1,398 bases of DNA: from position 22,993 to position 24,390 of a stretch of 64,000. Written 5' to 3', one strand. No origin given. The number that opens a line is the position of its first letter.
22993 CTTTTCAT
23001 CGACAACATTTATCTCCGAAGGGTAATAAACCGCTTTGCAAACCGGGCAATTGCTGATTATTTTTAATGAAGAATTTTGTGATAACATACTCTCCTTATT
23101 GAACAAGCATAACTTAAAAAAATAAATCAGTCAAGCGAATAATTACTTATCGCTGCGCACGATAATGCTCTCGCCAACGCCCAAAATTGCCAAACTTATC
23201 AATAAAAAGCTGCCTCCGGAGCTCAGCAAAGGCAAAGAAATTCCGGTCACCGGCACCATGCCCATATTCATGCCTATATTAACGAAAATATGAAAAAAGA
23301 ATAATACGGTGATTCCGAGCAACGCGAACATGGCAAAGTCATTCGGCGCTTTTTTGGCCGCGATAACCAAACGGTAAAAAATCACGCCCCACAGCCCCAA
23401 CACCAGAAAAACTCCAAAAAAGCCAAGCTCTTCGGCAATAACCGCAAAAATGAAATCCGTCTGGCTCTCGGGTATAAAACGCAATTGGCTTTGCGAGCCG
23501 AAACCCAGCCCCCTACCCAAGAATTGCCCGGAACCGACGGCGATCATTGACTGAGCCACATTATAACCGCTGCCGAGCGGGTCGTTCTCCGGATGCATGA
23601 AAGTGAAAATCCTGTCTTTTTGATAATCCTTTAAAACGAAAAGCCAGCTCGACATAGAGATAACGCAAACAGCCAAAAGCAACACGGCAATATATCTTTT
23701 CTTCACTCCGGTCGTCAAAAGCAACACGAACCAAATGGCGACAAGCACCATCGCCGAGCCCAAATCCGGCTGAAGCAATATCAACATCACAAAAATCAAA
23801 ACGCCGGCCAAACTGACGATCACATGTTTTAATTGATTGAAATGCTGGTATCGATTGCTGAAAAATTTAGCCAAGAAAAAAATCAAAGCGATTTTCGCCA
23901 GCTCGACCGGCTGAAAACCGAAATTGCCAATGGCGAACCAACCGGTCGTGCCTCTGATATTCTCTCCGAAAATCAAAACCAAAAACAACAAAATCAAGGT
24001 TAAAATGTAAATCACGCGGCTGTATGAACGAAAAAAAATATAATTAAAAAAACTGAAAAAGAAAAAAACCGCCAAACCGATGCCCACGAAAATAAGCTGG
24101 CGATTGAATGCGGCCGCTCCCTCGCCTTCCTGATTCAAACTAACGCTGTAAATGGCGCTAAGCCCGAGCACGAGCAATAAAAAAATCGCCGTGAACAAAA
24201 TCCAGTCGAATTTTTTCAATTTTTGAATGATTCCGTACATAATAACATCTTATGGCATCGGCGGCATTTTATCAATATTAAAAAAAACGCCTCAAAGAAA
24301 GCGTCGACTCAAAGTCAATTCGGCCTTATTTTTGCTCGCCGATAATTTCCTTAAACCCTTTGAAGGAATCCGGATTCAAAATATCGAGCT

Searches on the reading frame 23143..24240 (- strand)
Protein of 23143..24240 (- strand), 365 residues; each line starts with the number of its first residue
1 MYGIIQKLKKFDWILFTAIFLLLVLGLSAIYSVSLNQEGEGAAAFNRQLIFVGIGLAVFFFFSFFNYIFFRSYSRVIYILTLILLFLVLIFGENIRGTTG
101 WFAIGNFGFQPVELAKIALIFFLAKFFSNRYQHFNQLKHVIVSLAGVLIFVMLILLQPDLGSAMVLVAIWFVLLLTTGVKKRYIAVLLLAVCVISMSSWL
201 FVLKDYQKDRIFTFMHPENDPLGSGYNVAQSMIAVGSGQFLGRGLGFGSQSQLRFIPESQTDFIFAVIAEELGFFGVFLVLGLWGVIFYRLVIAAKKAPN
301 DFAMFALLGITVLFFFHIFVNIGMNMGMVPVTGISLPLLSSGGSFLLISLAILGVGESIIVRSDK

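Call 69: search_protein_families(library=pfam, proteins=[window:23143-24240:-], max_evalue=0.001)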
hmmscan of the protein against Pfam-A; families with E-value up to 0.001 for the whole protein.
window:23143-24240:- (365 aa): 1 family
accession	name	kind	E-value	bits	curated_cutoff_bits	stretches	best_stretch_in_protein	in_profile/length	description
PF01098.24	FTSW_RODA_SPOVE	-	3.2e-93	313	26.4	1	15-359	4-350/356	Cell cycle protein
